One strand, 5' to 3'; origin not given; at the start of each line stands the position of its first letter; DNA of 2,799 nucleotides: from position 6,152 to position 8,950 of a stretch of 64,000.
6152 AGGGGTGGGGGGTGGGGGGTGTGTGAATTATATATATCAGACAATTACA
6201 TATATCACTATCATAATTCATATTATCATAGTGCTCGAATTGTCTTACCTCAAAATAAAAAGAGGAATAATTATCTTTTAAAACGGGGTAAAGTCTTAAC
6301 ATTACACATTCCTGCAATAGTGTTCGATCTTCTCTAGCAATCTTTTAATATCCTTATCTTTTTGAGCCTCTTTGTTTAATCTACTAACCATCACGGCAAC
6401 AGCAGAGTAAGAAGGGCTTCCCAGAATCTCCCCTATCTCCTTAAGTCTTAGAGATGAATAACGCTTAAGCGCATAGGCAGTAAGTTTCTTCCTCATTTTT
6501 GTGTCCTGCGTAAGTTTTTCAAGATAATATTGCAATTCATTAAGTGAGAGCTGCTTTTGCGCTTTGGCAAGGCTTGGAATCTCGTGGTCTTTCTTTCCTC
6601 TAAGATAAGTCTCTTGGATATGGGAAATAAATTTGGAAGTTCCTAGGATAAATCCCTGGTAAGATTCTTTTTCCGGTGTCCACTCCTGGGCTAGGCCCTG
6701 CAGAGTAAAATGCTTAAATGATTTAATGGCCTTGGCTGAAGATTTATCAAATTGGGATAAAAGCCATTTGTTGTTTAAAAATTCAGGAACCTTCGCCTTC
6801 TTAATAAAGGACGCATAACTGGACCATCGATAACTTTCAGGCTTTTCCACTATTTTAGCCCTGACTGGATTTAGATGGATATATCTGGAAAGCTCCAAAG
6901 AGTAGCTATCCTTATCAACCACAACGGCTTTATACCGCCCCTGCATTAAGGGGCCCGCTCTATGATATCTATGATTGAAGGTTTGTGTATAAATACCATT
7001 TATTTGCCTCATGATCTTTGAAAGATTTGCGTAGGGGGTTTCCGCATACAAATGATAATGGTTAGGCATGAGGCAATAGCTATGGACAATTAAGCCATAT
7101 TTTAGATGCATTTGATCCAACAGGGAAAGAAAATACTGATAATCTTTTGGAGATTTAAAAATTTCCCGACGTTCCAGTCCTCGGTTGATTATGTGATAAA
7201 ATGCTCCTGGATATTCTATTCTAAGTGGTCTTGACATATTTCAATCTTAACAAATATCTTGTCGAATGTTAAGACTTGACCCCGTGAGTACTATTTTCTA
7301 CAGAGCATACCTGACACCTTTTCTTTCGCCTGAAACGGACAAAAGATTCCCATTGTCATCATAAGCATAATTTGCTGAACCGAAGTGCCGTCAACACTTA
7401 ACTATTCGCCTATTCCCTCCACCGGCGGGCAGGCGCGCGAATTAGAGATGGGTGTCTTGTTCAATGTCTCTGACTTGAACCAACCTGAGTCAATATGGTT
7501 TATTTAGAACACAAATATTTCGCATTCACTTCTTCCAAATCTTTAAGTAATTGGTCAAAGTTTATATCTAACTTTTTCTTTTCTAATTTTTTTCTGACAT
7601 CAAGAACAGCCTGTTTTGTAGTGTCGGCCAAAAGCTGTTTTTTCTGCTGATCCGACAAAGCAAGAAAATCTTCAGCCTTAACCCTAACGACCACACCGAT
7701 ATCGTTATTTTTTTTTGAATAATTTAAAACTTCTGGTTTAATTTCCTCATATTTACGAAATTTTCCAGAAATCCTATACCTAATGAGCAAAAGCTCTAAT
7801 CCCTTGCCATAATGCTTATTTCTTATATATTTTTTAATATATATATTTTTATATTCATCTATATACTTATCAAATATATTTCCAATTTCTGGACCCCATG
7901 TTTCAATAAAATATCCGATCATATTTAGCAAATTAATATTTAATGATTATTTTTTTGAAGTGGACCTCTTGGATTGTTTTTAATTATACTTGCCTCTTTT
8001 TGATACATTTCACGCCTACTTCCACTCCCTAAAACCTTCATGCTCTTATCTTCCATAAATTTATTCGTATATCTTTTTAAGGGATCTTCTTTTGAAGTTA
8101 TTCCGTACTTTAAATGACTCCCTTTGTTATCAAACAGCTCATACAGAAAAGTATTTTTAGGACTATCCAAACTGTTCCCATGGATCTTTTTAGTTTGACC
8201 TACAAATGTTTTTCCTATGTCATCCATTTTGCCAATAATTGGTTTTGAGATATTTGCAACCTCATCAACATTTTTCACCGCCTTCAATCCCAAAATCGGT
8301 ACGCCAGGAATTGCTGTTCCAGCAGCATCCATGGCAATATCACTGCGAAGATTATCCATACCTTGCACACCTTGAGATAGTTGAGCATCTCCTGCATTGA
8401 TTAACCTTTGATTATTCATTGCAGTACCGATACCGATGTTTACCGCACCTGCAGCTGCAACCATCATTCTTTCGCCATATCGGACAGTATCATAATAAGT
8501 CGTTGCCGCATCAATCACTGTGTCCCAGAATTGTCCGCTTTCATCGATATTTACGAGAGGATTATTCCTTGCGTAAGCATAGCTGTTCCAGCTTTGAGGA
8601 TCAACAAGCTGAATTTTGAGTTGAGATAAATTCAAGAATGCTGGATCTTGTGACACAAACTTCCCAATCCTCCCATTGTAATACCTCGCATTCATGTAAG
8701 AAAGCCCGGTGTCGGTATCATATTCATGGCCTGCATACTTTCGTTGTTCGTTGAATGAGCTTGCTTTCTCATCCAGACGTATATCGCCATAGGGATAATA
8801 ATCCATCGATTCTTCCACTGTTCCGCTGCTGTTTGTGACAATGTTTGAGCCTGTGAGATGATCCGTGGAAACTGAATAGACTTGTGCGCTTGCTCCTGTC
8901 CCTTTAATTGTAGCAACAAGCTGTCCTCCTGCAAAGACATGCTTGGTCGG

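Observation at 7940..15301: Giant RHS/YD-repeat protein with SpvB, FG-GAP, two LamG insertions and an unclassified C-terminal toxin tip plus immunity gene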

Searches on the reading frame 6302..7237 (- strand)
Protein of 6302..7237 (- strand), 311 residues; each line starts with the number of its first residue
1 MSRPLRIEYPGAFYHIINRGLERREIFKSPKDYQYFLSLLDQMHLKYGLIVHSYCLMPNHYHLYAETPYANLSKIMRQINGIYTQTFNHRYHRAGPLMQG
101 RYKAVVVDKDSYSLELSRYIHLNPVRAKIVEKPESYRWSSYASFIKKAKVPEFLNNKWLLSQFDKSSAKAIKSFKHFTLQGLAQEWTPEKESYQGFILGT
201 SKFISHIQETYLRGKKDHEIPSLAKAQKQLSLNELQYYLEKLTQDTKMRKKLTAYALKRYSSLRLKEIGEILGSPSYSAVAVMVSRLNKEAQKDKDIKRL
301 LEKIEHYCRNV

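Call 5: search_protein_families(library=pfam, proteins=[window:6302-7237:-], max_evalue=0.1)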
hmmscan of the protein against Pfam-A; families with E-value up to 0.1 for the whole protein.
window:6302-7237:- (311 aa): 2 families
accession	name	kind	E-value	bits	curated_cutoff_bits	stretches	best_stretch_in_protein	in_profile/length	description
PF01797.21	Y1_Tnp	-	9.9e-13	48.7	23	1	14-121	7-119/121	Transposase IS200 like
PF14918.11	MTBP_N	-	0.067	13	30.1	1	228-306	98-177/254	MDM2-binding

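Call 6: search_protein_families(library=ncbifam, proteins=[window:6302-7237:-], max_evalue=0.1)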
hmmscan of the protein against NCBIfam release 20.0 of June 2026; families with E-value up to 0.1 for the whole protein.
window:6302-7237:- (311 aa): 5 families
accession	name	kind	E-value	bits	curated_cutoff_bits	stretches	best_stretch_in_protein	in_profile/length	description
NF047646.1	REP_Tyr_transpos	equivalog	7.4e-20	71.3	80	1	6-139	4-146/146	REP-associated tyrosine transposase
NF001154.0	PRK00149.3-3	equivalog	3.6e-05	22.9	410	1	244-308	393-458/462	chromosomal replication initiator protein DnaA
NF033573.1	transpos_IS200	equivalog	0.0015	18.8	55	1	14-93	13-92/126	IS200/IS605 family transposase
TIGR00362.1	DnaA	equivalog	0.0025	17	343.9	1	249-305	378-434/437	chromosomal replication initiator protein DnaA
NF004572.0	PRK05911.1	equivalog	0.051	12.9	378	0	250-282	209-240/257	RNA polymerase sigma factor sigma-28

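Call 74: search_protein_families(library=padloc, proteins=[window:6302-7237:-], max_evalue=0.01)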
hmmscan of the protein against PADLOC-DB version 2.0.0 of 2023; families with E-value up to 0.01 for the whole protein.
window:6302-7237:- (311 aa): 0 families

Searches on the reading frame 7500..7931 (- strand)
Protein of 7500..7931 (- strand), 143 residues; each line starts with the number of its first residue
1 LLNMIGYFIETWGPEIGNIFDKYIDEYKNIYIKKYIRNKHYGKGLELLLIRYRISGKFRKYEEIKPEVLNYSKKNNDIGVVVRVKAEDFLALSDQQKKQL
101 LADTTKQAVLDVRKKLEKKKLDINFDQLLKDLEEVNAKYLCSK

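Call 5: search_protein_families(library=pfam, proteins=[window:7500-7931:-], max_evalue=0.1)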
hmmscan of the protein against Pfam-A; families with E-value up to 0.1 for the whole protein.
window:7500-7931:- (143 aa): 1 family
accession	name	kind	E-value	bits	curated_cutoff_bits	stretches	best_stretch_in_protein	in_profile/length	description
PF15571.11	Imm44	-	0.0099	16.6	25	1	15-129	8-123/126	Immunity protein 44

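Call 6: search_protein_families(library=ncbifam, proteins=[window:7500-7931:-], max_evalue=0.1)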
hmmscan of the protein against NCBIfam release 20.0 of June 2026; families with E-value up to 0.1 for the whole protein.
window:7500-7931:- (143 aa): 1 family
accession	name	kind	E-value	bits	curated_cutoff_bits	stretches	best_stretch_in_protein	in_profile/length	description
TIGR02051.1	MerR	equivalog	0.053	13.8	150.85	1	53-141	30-118/124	mercury resistance transcriptional regulator MerR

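Call 9: search_protein_families(library=pfam, proteins=[window:7503-7922:-], max_evalue=10)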
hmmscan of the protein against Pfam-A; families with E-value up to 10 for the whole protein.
window:7503-7922:- (140 aa): 1 family
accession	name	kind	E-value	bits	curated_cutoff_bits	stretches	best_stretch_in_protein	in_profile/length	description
PF15571.11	Imm44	-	0.0097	16.6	25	1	12-126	8-123/126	Immunity protein 44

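Call 13: find_homologous_proteins(query=window:7503-7922:-, max_evalue=0.01)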
Query window:7503-7922:- (140 aa): 4 proteins with E <= 0.01 among 42 candidates.
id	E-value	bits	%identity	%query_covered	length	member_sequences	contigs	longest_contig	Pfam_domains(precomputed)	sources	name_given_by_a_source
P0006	4.8e-84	297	100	100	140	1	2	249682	PF15571.13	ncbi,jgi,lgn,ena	ncbi:MAG: hypothetical protein WC788_01580 [Candidatus Paceibacterota bacterium]|jgi:hypothetical pr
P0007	1.4e-48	182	66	98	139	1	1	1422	PF15571.13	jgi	jgi:hypothetical protein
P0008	4.8e-44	168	60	100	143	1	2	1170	PF15571.13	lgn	-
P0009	5.4e-39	151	57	99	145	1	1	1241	PF15571.13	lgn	-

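Call 21: find_encoding_contigs(protein=P0007, flank=3000, max_places=3)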
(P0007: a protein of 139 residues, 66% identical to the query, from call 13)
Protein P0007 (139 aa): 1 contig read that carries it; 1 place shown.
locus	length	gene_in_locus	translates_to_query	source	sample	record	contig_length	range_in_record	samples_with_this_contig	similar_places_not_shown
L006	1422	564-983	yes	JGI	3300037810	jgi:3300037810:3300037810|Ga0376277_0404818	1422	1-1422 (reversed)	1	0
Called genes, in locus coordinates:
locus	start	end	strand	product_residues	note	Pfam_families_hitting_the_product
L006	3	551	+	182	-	?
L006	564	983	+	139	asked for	PF15571:Imm44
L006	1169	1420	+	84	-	?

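Call 22: find_encoding_contigs(protein=P0008, flank=3000, max_places=3)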
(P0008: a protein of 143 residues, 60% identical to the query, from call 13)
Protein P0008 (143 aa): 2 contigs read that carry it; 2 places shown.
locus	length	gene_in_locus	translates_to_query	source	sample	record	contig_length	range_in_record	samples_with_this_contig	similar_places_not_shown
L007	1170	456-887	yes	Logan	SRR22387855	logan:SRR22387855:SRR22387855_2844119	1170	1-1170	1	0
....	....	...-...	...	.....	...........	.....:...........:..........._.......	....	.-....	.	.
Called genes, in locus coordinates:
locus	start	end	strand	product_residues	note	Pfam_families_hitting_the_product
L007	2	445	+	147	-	?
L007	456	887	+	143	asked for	PF15571:Imm44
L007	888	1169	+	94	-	?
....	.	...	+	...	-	?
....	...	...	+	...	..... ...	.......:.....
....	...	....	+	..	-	?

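Call 23: find_encoding_contigs(protein=P0009, flank=3000, max_places=3)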
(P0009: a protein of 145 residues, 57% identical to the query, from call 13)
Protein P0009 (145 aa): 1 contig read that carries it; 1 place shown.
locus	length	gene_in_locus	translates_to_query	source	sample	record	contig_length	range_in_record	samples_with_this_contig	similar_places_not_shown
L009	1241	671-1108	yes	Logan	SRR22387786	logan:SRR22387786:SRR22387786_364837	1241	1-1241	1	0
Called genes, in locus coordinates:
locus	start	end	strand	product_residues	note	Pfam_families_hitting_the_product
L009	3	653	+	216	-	?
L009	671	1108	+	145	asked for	PF15571:Imm44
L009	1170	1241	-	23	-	?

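Call 55: search_protein_families(library=pfam, proteins=[P0007, P0008, P0009], max_evalue=0.1)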
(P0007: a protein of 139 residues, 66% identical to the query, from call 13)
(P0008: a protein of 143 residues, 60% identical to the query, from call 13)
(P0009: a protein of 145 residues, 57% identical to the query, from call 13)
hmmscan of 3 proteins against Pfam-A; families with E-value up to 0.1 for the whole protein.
P0007 (139 aa): 0 families

P0008 (143 aa): 0 families

P0009 (145 aa): 0 families

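Call 68: predict_structure(alignment_id=A5)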
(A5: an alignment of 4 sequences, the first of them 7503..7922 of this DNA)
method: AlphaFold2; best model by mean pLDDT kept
length: 140 residues; sequences in the alignment: 4
mean_pLDDT: 74.5   pTM: 0.72
mean pLDDT of the five models: 74.5, 70.8, 65.9, 41.6, 40.2
residues with pLDDT >= 90: 8; 70-90: 95; 50-70: 30; < 50: 7
segments of 3 or more residues with pLDDT < 50: 54-59
pLDDT, mean of each block of 10 residues (from residue 1): 58 72 84 80 71 50 57 72 78 87 82 77 89 88
secondary structure, 60 per line:
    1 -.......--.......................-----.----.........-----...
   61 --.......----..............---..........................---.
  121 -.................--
elements in order: E2-8 H11-33 E44-52 E63-69 E74-82 H83-87 H91-116 H122-138

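Call 71: fold_search(model_id=the predicted structure, library=pdb)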
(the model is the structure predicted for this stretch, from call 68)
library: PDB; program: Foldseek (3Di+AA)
matches with E <= 10: 158; with E <= 0.001: 0
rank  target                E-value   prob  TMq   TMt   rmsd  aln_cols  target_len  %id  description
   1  8inh_A                5.0e-01  0.10  0.24  0.11   9.2       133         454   11  ZjOGT3, flavonoid 7,4'-di-O-glycosyltransferase (released 2023-04-19)
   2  7xyo_A                6.8e-01  0.07  0.17  0.08   8.2        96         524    7  Crystal Structure of a M61 aminopeptidase family member from Myxococcus fulvus (released 2023-06-07)
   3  3s6t                  7.3e-01  0.15  0.31  0.10   8.1        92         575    6  Crystal Structure of insect beta-N-acetyl-D-hexosaminidase OfHex1 V327G complexed with PUGNAc (released 2012-04-11)
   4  1uqu_B                8.3e-01  0.06  0.17  0.08   9.1        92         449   14  Trehalose-6-phosphate from E. coli bound with UDP-glucose. (released 2003-11-13)
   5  6cyy_A                8.3e-01  0.04  0.18  0.11  12.8       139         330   11  Mycobacterium tuberculosis transcriptional regulator (released 2019-04-17)
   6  3nsm                  8.9e-01  0.12  0.30  0.09   8.1        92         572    6  Crystal Structure of insect beta-N-acetyl-D-hexosaminidase OfHex1 from Ostrinia furnacalis (released 2010-11-24)
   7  7xyo_B                9.5e-01  0.09  0.26  0.10   7.3       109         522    9  Crystal Structure of a M61 aminopeptidase family member from Myxococcus fulvus (released 2023-06-07)
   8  3wmb                  1.1e+00  0.13  0.32  0.10   8.1        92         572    6  Crystal structure of insect beta-N-acetyl-D-hexosaminidase OfHex1 complexed with naphthalimide derivative Q1 (released 2014-11-05)
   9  5y0v_A                1.1e+00  0.12  0.30  0.10   8.2        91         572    8  Crystal Structure of insect beta-N-acetyl-D-hexosaminidase OfHex1 complexed with berberine (released 2018-01-24)
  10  1g9r                  1.1e+00  0.10  0.22  0.14   9.2        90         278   12  CRYSTAL STRUCTURE OF GALACTOSYLTRANSFERASE LGTC IN COMPLEX WITH MN AND UDP-2F-GALACTOSE (released 2001-02-14)
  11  5imb_A                1.2e+00  0.08  0.30  0.24   9.7       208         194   10  Crystal structure of peptidyl-tRNA hydrolase mutant-N14D from Vibrio cholerae (released 2017-03-08)
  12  3wrw_A                1.2e+00  0.06  0.22  0.11  11.2       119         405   11  Crystal structure of the N-terminal domain of resistance protein (released 2014-08-13)
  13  9gun                  1.2e+00  0.02  0.17  0.13  17.9       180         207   14  Structure of a Putative Cyclodipeptide synthase from Porphyromonas gingivalis (released 2026-04-08)
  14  1kkm_A                1.3e+00  0.06  0.21  0.18  11.6        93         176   11  L.casei HprK/P in complex with B.subtilis P-Ser-HPr (released 2002-08-28)
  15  1fg4_B                1.4e+00  0.08  0.19  0.18   6.3        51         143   14  STRUCTURE OF TRYPAREDOXIN II (released 2001-04-25)
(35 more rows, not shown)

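Call 74: search_protein_families(library=padloc, proteins=[window:7503-7922:-], max_evalue=0.01)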
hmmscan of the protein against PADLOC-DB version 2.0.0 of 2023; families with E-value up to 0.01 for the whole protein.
window:7503-7922:- (140 aa): 0 families

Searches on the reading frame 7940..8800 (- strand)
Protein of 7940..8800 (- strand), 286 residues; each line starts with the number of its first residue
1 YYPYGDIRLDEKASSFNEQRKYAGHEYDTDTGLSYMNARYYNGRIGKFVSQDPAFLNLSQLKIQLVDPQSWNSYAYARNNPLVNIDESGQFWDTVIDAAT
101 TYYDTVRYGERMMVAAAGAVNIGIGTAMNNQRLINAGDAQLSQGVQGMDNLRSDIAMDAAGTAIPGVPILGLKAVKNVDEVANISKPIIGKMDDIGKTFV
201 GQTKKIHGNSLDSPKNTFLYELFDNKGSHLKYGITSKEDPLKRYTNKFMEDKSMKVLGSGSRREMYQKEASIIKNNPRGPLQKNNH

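Call 5: search_protein_families(library=pfam, proteins=[window:7940-8800:-], max_evalue=0.1)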
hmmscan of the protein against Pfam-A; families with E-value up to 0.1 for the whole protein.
window:7940-8800:- (286 aa): 0 families

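Call 6: search_protein_families(library=ncbifam, proteins=[window:7940-8800:-], max_evalue=0.1)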
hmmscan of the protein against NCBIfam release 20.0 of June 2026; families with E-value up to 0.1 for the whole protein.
window:7940-8800:- (286 aa): 2 families
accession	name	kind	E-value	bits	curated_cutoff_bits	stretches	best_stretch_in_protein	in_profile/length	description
TIGR03696.1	Rhs_assc_core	domain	9.6e-20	70.9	32.5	1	1-90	1-76/76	RHS repeat-associated core domain-containing protein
NF041261.1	RHS_core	equivalog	8.4e-05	20.5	2000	1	4-89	1187-1260/1261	RHS element core protein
